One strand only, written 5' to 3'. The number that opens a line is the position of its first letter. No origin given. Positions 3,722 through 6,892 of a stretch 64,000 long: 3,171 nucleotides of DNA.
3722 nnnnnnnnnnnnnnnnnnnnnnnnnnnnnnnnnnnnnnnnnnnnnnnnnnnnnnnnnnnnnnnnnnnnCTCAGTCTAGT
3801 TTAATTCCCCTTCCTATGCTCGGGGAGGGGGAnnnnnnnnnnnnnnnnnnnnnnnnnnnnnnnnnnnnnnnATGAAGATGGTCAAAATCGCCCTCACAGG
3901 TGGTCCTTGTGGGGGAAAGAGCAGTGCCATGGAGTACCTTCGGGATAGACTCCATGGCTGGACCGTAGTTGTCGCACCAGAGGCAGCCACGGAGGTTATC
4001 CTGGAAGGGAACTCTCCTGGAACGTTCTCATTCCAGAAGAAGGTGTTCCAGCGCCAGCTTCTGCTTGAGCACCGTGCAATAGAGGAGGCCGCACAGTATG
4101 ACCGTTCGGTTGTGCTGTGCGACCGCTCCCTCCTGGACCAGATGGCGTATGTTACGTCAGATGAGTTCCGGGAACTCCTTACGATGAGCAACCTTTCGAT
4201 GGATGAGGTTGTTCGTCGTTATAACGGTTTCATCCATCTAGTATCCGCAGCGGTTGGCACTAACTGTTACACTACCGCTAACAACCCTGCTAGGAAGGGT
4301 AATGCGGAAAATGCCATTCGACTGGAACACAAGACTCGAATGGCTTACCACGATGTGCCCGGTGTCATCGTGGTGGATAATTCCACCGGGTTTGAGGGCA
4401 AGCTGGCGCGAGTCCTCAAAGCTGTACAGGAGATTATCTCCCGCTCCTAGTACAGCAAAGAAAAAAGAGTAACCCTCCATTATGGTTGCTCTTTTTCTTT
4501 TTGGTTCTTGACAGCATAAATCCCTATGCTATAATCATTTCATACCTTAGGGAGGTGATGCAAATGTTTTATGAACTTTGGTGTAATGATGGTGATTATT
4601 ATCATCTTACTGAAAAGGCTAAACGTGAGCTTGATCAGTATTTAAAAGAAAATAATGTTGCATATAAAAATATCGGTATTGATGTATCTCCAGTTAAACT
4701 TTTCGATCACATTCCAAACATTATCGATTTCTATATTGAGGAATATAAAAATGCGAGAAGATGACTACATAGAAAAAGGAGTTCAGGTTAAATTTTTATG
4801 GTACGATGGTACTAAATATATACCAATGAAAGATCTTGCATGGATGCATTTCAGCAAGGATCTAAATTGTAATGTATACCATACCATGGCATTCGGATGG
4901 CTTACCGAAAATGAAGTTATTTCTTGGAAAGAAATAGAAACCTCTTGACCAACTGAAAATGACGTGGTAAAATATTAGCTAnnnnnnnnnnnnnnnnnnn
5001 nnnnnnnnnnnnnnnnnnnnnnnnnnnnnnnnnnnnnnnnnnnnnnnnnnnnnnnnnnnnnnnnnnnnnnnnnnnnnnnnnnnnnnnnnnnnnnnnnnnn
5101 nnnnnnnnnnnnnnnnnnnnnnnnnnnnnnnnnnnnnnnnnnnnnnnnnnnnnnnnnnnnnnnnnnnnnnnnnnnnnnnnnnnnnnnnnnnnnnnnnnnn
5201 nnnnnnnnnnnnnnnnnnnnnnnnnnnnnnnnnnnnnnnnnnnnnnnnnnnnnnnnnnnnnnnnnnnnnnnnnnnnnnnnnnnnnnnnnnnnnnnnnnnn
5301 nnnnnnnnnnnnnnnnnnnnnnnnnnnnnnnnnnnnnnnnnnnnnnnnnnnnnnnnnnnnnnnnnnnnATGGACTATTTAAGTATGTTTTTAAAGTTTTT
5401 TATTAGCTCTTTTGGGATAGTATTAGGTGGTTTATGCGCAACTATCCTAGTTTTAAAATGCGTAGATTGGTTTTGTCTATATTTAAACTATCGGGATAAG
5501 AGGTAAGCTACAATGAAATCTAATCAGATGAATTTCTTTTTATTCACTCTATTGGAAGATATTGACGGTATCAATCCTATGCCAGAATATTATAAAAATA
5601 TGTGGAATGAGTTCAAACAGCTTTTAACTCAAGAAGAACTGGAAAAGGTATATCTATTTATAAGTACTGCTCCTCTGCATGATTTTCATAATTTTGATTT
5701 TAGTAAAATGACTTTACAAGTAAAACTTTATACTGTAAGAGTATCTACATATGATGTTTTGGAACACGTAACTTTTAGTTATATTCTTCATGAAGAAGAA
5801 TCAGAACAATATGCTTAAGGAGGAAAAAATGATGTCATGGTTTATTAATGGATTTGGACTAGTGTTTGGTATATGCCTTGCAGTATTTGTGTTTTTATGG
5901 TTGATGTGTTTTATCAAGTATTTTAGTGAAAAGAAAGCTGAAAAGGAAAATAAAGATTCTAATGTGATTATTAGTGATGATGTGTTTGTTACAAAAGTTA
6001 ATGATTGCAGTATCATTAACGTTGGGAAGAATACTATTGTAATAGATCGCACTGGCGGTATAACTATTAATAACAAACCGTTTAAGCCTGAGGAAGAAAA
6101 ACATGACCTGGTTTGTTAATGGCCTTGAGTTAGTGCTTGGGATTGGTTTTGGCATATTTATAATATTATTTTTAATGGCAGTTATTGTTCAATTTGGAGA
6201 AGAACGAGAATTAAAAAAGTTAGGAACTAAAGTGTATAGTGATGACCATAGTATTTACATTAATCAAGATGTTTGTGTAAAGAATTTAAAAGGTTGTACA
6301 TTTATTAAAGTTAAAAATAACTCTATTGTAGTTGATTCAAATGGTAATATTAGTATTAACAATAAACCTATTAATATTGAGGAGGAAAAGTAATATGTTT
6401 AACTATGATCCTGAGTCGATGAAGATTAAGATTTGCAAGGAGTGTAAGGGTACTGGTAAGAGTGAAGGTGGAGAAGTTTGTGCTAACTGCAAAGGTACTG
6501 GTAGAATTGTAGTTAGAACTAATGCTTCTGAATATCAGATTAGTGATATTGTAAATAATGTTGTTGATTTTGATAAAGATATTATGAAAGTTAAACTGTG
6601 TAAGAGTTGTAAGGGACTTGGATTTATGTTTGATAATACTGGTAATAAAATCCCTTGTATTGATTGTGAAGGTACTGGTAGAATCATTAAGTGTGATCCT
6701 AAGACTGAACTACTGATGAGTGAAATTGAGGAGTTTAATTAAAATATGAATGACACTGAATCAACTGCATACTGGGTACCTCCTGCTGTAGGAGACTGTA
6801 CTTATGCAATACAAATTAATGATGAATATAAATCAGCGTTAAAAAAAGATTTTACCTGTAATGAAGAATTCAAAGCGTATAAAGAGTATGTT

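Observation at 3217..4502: GC-rich (about 55%) two-gene islet of a CYTH-domain enzyme and a P-loop nucleotide kinase, in a 30% GC phage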

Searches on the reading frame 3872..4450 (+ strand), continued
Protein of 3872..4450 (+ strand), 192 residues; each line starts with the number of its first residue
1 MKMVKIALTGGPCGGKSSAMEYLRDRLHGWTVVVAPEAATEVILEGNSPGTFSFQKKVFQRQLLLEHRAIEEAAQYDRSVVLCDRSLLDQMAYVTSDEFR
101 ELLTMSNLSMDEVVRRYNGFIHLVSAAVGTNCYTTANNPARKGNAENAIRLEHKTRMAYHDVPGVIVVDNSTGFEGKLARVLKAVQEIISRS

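Call 62: find_related_loci(query=A1, collection=genome_contigs, flank=4000)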
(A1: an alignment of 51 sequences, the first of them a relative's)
Query A1 (192 aa) in genome_contigs; peptide patterns used: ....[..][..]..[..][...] (x = any residue, [..] = any of these).
600 stretches matched a pattern (row limit reached: there are more); 416 encode a relative of the query (tblastn E <= 1e-3); the best 80 are kept; 80 distinct loci.
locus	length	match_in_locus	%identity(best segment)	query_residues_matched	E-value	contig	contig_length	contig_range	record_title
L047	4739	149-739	37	2-189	2e-38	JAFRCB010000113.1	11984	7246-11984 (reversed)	MAG: Lachnospiraceae bacterium isolate RGIG2359 Goat_Ileum-2__c73347, whole genome shotgun sequence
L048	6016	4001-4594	39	1-189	4e-38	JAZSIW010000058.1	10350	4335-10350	MAG: Eubacteriales bacterium isolate T1900044567_TS20190033.MAGScoT_cleanbin_000066 SGB_418_k141_2343147, whole genome s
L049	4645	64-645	39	1-185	2e-37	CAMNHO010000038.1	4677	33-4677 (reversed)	MAG: uncultured Faecalitalea sp. isolate SRR873597_bin.166_metaWRAP_v1.3_MAG genome assembly, contig: NODE.56745_length_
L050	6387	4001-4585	38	1-185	1e-36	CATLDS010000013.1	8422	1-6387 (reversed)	MAG TPA_asm: uncultured Christensenellaceae bacterium isolate MGG12687_1680015473 genome assembly, contig: ERR3199691_41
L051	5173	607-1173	40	3-181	5e-36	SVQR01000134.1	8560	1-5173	MAG: Oscillospiraceae bacterium isolate SIG622 NODE_35005_length_8560_cov_1.241432, whole genome shotgun sequence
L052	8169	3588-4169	39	1-185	1e-35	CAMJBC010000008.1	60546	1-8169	MAG: uncultured Tenericutes bacterium isolate SRR12081297_bin.39_metaWRAP_v1.3_MAG genome assembly, contig: ERZ12289777.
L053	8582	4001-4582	39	1-185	2e-35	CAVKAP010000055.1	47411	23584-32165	Segatella copri isolate H07683-L1_cleanbin_000013 genome assembly, contig: Spades_H07683-L1_contig_367, whole genome sho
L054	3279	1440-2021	38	3-189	4e-35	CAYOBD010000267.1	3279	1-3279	MAG TPA_asm: uncultured Eggerthellaceae bacterium isolate SRP278969_co2_149 genome assembly, contig: NODE_49693_length_3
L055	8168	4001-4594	38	2-189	5e-35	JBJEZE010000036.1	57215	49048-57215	MAG: Butyricicoccus sp. isolate PUUB37_bin.012 NODE_195_length_57215_cov_14.186354, whole genome shotgun sequence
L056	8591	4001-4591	37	2-189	7e-35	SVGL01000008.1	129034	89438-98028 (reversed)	MAG: Clostridiales bacterium isolate SIG357 NODE_707_length_129034_cov_3.562204, whole genome shotgun sequence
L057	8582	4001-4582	36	6-190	6e-35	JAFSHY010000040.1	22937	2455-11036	MAG: Oscillospiraceae bacterium isolate RGIG3159 Goat_Rectum.Co__c487160, whole genome shotgun sequence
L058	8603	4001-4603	36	1-192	1e-34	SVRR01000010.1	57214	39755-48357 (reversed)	MAG: Oscillospiraceae bacterium isolate SIG648 NODE_13014_length_57214_cov_2.879973, whole genome shotgun sequence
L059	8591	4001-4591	37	2-189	2e-34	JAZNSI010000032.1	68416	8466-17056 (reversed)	MAG: Clostridia bacterium isolate T1900044810_TS20190276.MAGScoT_cleanbin_000004 SGB_2776_k141_1167108, whole genome sho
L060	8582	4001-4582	39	1-185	2e-34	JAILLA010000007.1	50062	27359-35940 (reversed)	MAG: Solobacterium sp. isolate RUI216 k141_2234101_flag=0_multi=18.9627_len=50062, whole genome shotgun sequence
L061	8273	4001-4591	37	2-189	3e-34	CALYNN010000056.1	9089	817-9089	MAG: uncultured Clostridia bacterium isolate SRR13040390_bin.7_metaWRAP_v1.3_MAG genome assembly, contig: ERZ8969613.454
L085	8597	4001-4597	38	3-189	2e-32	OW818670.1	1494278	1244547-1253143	metagenome genome assembly, chromosome: 1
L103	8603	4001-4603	33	1-191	3e-29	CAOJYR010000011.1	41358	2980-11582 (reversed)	MAG TPA_asm: uncultured Tenericutes bacterium isolate SRR17684645_bin.33_metawrap_v1.3_MAG genome assembly, contig: NODE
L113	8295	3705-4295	36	5-189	9e-31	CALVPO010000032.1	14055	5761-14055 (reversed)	MAG: uncultured Bacilli bacterium isolate BRZ_MK__bin36 genome assembly, contig: BRZ_MK__NODE_3110_length_14055_cov_4.67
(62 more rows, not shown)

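Call 76: search_protein_families(library=pfam, proteins=[L103:5133-6029:+, L103:6118-6834:+, L113:4917-5681:+, L113:5668-6825:+, L085:5251-5706:+, L085:1795-2382:+, L085:998-1663:+, L085:250-1002:+, L103:708-2423:+, L113:565-1830:+], max_evalue=0.0001)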
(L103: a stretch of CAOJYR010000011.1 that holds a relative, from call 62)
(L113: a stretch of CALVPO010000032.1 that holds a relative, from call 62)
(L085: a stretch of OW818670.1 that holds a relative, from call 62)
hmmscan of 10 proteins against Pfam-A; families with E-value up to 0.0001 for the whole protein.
L103:5133-6029:+ (299 aa): 2 families
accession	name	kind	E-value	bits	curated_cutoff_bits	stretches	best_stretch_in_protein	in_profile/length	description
PF01545.26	Cation_efflux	-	3e-40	138.6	26.6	1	22-214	2-198/198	Cation efflux family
PF16916.11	ZT_dimer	-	1.8e-12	47.5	26.7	1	219-295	2-77/78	Dimerisation domain of Zinc Transporter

L103:6118-6834:+ (239 aa): 4 families
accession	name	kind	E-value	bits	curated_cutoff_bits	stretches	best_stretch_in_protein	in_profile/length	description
PF01381.28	HTH_3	-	1.8e-16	60.3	23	1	12-63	2-53/55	Helix-turn-helix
PF12844.13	HTH_19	-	1e-11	45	30.2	1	8-70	1-63/64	Helix-turn-helix domain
PF13560.12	HTH_31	-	6.1e-06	26.9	27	1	13-54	8-50/64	Helix-turn-helix domain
PF13443.12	HTH_26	-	3.4e-05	24.4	22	0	13-66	4-58/63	Cro/C1-type HTH DNA-binding domain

L113:4917-5681:+ (255 aa): 2 families
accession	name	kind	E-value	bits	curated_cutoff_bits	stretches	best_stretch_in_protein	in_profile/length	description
PF00005.33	ABC_tran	-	1.5e-34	120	25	1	32-175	2-137/137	ABC transporter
PF13304.12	AAA_21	-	5.7e-05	23.8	27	0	44-96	2-64/304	AAA domain, putative AbiEii toxin, Type IV TA system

L113:5668-6825:+ (386 aa): 5 families
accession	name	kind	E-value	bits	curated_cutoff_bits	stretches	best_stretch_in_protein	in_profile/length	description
PF12698.13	ABC2_membrane_3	-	3.2e-28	99.3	31.6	1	24-371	1-347/347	ABC-2 family transporter protein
PF12679.13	ABC2_membrane_2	-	7.7e-19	68.5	27.2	1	13-371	4-276/283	ABC-2 family transporter protein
PF12730.13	ABC2_membrane_4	-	6.8e-08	33.1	27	1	178-286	51-159/179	ABC-2 family transporter protein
PF03379.19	CcmB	-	3.9e-06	26.9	24.9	0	8-48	139-179/215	CcmB protein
PF13346.12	ABC2_membrane_5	-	7.7e-05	22.8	25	0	173-373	26-198/205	ABC-2 family transporter protein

L085:5251-5706:+ (152 aa): 3 families
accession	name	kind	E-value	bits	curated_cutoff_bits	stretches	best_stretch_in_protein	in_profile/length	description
PF01047.28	MarR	-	2.5e-09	37.3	24.6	1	60-100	18-58/59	MarR family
PF12802.13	MarR_2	-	2.9e-09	37.4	27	1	42-100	4-61/61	MarR family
PF13463.12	HTH_27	-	2.2e-08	34.7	22.2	1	56-109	15-68/68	Winged helix DNA-binding domain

L085:1795-2382:+ (196 aa): 1 family
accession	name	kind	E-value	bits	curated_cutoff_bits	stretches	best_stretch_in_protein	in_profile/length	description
PF03266.21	NTPase_1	-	1.4e-35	123.1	23.9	1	14-176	2-167/168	NTPase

L085:998-1663:+ (222 aa): 0 families

L085:250-1002:+ (251 aa): 1 family
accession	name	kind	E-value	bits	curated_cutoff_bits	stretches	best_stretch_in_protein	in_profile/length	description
PF01909.29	NTP_transf_2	-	8.1e-05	23.4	21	1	39-123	5-78/93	Nucleotidyltransferase domain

L103:708-2423:+ (572 aa): 5 families
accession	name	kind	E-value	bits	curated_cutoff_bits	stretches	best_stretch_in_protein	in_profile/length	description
PF00005.33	ABC_tran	-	1.7e-28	100.4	25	1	358-504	2-137/137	ABC transporter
PF00664.28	ABC_membrane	-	1.4e-16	61.4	28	1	30-288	4-266/274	ABC transporter transmembrane region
PF13304.12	AAA_21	-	1.2e-12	48.9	27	1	448-537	220-303/304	AAA domain, putative AbiEii toxin, Type IV TA system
PF02463.25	SMC_N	-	4.8e-10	39.7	40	1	367-546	24-211/220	RecF/RecN/SMC N terminal domain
PF01935.23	DUF87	-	5.8e-05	23.7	23.2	0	362-477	14-138/220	Helicase HerA, central domain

L113:565-1830:+ (422 aa): 2 families
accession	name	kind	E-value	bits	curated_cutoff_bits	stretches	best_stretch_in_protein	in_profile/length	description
PF00113.28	Enolase_C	-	4.7e-121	404.1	21.5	1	149-420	3-283/296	Enolase, C-terminal TIM barrel domain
PF03952.21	Enolase_N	-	1.1e-56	191.1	35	1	15-144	1-131/131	Enolase, N-terminal domain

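Call 99: search_solved_structures(query=A1, max_evalue=10, show_alignments=5)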
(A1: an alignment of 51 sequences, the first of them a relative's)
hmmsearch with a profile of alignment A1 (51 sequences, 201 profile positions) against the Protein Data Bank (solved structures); distinct sequences matched with E-value up to 10: 100 (the best 60 are shown).
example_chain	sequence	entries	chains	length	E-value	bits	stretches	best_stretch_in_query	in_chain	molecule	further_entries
4mqb_A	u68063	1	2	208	1.1e-05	28.4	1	10-199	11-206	Thymidylate kinase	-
2ccj_A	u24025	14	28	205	1.1e-05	28.4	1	10-199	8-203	THYMIDYLATE KINASE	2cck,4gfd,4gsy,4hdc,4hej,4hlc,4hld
2ccg_A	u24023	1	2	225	1.4e-05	28.1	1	10-198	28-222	THYMIDYLATE KINASE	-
4dwj_A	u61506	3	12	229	1.5e-05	28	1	10-198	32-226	Thymidylate kinase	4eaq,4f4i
6ln3_A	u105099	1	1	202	0.00029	23.8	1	5-86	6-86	Adenylate kinase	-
9wd2_A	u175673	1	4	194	0.00042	23.3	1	6-104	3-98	Thymidylate kinase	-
2gks_A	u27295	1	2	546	0.0057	19.6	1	6-38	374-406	Bifunctional SAT/APS kinase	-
2pbr_A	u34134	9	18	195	0.0089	19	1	6-197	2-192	Thymidylate kinase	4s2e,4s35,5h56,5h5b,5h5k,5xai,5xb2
2yvu_A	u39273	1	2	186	0.01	18.8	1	5-39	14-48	Probable adenylyl-sulfate kinase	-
3a4l_A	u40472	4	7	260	0.01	18.7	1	1-38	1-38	L-seryl-tRNA(Sec) kinase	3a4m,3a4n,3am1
2www_A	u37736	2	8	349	0.011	18.7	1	5-51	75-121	METHYLMALONIC ACIDURIA TYPE A PROTEIN, MITOCHONDRIAL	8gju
3md0_A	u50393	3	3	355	0.018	18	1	4-39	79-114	Arginine/ornithine transport system ATPase | Probable GTPase Rv1496/MT1543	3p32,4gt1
4cvn_A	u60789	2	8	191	0.02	17.8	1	5-29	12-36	PUTATIVE ADENYLATE KINASE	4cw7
3tk1_A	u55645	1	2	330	0.023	17.6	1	5-51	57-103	Membrane ATPase/protein kinase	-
7yq0_A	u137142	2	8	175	0.026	17.4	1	5-36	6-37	Adenylyl-sulfate kinase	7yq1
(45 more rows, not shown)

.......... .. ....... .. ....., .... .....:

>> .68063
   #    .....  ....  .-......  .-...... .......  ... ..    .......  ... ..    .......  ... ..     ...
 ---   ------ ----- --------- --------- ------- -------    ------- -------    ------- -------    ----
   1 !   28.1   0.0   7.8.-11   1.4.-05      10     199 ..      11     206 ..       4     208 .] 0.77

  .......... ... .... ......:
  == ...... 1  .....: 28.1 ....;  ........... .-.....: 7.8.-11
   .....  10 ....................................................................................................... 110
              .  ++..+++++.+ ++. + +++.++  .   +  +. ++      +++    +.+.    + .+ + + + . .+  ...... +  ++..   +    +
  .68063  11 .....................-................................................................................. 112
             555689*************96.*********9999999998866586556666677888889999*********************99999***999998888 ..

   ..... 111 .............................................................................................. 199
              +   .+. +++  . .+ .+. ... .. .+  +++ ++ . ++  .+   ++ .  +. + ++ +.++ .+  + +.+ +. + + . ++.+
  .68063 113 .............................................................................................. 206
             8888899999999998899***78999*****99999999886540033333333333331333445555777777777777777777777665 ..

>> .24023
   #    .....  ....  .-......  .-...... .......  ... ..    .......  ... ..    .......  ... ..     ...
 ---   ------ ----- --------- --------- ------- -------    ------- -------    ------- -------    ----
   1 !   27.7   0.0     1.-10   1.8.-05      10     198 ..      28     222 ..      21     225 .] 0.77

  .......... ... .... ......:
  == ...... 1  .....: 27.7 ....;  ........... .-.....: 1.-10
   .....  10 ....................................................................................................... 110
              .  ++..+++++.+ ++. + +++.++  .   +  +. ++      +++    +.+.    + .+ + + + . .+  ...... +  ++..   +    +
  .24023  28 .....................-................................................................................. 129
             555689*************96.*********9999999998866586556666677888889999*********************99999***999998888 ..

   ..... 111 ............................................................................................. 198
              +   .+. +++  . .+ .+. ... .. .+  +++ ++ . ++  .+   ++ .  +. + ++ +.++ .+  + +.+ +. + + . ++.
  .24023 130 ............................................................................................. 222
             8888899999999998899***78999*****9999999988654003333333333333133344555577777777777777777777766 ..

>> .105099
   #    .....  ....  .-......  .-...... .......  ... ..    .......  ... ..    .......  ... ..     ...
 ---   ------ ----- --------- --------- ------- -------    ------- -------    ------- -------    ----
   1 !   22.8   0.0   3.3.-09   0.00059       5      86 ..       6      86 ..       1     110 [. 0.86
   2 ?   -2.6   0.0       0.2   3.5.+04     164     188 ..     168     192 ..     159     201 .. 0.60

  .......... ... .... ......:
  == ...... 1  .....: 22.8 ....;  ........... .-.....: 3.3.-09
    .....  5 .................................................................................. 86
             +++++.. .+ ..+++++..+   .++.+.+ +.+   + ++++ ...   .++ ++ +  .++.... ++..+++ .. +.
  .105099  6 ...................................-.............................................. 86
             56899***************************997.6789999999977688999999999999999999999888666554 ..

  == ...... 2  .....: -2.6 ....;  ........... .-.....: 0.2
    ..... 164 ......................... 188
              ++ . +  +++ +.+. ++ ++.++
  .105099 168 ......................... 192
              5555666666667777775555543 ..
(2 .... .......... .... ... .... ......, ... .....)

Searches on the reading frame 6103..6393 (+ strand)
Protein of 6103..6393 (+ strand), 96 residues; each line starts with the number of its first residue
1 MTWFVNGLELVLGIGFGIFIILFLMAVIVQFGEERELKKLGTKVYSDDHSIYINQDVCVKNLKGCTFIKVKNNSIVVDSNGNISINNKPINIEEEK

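Call 105: search_protein_families(library=phrogs, proteins=[window:6103-6393:+], max_evalue=0.001)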
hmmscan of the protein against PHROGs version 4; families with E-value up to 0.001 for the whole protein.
window:6103-6393:+ (96 aa): 0 families

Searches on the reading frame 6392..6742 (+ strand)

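Call 105: search_protein_families(library=phrogs, proteins=[window:6392-6742:+], max_evalue=0.001)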
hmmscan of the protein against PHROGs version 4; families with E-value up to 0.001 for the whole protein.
window:6392-6742:+ (116 aa): 13 families
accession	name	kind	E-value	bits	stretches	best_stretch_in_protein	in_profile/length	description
phrog_8027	-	unknown function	3.9e-09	37.8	1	11-53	4-53/153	-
phrog_3931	-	unknown function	3.7e-07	31.2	1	13-38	30-55/59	-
phrog_9961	-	unknown function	5.4e-06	28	0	10-63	5-66/99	-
phrog_12902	-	unknown function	0.00015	23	0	66-97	22-51/61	-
phrog_4046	-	unknown function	0.00017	22.2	0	9-46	46-87/301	-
phrog_14336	-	unknown function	0.00022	21.6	0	67-101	160-197/363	-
phrog_5085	-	unknown function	0.00034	22.1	0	59-98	8-46/106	-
phrog_127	-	transcription regulation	0.00056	20.6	0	30-101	117-175/253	anti-termination protein Q-like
phrog_26056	-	unknown function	0.0006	21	0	69-99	3-33/69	-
phrog_8897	-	unknown function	0.00066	21.1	1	42-98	58-115/119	-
phrog_6060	-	transcription regulation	0.00072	20.4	0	66-96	12-47/61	anti-termination protein Q-like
phrog_37414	-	unknown function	0.00077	20.2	0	30-97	86-146/204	-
phrog_15608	-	unknown function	0.00087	20.5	1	10-44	101-135/143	-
